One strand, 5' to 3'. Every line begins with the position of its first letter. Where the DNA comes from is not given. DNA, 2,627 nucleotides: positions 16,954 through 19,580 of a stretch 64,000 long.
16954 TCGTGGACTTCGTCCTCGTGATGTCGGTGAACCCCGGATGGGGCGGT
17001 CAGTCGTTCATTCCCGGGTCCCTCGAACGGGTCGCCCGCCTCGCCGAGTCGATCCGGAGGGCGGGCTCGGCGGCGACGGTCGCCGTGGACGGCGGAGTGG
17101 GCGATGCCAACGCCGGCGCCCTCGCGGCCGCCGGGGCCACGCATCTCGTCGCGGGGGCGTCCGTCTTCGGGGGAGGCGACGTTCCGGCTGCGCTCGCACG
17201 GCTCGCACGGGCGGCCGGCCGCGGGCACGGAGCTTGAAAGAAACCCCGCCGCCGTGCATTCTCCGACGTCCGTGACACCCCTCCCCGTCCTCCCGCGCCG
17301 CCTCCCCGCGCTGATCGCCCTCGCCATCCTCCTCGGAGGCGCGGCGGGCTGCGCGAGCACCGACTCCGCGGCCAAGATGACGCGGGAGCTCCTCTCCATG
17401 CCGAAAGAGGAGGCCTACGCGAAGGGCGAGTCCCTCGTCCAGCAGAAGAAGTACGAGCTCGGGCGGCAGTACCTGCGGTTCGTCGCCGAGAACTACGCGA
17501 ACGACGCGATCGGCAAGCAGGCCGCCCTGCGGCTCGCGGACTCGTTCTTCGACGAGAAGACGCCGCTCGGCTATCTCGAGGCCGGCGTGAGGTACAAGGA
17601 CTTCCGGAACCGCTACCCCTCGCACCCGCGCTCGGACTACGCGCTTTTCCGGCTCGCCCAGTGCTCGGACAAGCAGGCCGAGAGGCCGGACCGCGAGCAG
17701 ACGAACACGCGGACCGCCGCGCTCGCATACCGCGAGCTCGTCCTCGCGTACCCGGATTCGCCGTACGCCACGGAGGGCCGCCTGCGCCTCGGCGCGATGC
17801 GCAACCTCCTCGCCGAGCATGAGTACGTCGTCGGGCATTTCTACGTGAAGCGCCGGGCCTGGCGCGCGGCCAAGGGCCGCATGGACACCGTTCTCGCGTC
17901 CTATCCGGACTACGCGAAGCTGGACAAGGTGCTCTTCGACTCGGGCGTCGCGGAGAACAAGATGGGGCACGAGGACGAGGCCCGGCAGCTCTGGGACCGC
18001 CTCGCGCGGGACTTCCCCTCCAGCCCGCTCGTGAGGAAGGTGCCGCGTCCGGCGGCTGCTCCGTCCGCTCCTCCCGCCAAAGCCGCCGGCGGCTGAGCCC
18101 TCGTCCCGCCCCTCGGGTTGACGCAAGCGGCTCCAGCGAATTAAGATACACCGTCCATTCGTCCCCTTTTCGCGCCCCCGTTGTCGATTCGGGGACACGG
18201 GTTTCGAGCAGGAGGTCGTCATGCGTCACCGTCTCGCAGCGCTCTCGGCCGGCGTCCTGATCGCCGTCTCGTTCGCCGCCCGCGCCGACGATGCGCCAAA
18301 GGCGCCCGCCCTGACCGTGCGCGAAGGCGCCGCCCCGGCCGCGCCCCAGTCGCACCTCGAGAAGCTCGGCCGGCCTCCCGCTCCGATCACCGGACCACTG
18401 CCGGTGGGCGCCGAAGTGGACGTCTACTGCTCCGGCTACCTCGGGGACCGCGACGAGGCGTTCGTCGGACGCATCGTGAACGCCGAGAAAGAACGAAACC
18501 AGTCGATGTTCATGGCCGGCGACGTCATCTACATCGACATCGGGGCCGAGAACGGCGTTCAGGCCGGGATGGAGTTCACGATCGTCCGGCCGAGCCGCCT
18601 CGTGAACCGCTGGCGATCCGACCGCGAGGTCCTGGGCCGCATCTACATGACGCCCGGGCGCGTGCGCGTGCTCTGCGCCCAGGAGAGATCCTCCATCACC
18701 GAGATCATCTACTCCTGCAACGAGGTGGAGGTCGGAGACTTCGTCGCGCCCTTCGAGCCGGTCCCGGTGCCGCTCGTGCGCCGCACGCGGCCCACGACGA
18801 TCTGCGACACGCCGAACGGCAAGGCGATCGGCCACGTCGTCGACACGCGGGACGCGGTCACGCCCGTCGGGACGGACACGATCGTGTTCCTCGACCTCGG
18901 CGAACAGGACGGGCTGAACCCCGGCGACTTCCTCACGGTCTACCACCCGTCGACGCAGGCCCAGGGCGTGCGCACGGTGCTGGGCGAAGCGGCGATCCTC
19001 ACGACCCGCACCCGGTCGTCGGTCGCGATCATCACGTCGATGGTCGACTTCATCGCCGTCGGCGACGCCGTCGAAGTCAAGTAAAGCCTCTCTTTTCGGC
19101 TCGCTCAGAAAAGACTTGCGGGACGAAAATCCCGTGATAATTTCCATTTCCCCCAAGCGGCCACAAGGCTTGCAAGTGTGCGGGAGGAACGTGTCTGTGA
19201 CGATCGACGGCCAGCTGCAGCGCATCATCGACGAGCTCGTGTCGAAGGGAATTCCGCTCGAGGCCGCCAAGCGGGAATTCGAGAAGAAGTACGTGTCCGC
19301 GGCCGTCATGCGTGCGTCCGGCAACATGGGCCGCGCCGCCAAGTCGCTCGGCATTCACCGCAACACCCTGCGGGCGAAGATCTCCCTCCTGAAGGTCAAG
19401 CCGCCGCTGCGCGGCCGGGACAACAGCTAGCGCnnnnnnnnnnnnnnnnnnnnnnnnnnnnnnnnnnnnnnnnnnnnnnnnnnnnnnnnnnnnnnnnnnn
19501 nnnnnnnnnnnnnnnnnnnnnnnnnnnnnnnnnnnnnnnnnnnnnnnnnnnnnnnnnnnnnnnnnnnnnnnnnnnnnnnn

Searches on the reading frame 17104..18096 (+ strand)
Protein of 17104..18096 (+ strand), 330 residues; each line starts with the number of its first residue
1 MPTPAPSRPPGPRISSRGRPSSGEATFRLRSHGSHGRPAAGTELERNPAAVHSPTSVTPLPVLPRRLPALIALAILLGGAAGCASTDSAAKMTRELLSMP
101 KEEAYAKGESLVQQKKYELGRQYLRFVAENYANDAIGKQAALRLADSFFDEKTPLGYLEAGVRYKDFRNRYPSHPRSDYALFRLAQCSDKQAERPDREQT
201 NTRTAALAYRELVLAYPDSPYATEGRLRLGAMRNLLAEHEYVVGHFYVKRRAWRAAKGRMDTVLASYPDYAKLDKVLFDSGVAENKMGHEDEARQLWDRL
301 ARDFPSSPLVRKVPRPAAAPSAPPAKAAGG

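Call 27: search_protein_families(library=pfam, proteins=[window:17104-18096:+], max_evalue=0.0001)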
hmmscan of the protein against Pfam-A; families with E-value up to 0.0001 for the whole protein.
window:17104-18096:+ (330 aa): 3 families
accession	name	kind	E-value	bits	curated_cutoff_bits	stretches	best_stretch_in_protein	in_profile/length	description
PF13525.12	YfiO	-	3.9e-32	112.1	25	1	99-295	3-199/203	Outer membrane lipoprotein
PF13174.12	TPR_6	-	8.3e-11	42.2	26.3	0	179-219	1-33/33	Tetratricopeptide repeat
PF13512.12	TPR_18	-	4.3e-08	33.9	21.9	1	99-229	8-145/145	Tetratricopeptide repeat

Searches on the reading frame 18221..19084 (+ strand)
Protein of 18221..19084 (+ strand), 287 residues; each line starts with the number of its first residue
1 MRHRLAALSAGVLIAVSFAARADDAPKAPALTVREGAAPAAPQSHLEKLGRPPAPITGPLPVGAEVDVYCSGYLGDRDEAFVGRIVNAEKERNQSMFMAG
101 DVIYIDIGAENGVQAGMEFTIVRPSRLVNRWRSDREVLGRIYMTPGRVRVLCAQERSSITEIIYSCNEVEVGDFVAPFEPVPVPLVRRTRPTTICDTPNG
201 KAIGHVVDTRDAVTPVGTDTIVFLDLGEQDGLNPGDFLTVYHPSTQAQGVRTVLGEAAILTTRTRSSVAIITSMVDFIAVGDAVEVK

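Call 27: search_protein_families(library=pfam, proteins=[window:18221-19084:+], max_evalue=0.0001)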
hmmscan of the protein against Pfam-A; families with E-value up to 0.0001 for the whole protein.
window:18221-19084:+ (287 aa): 1 family
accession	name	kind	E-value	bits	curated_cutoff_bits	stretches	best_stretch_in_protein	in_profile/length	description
PF16538.11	FlgT_C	-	1.9e-09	38.3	27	0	102-176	3-76/77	Flagellar assembly protein T, C-terminal domain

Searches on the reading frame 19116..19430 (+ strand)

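Call 27: search_protein_families(library=pfam, proteins=[window:19116-19430:+], max_evalue=0.0001)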
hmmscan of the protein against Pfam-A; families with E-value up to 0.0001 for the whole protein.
window:19116-19430:+ (104 aa): 2 families
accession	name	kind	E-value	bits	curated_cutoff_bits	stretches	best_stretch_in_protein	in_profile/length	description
PF02954.25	HTH_8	-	1.6e-09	37.8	22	1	53-89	3-39/42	Bacterial regulatory protein, Fis family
PF13556.12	HTH_30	-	3.7e-06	27.1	27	1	63-90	7-34/59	PucR C-terminal helix-turn-helix domain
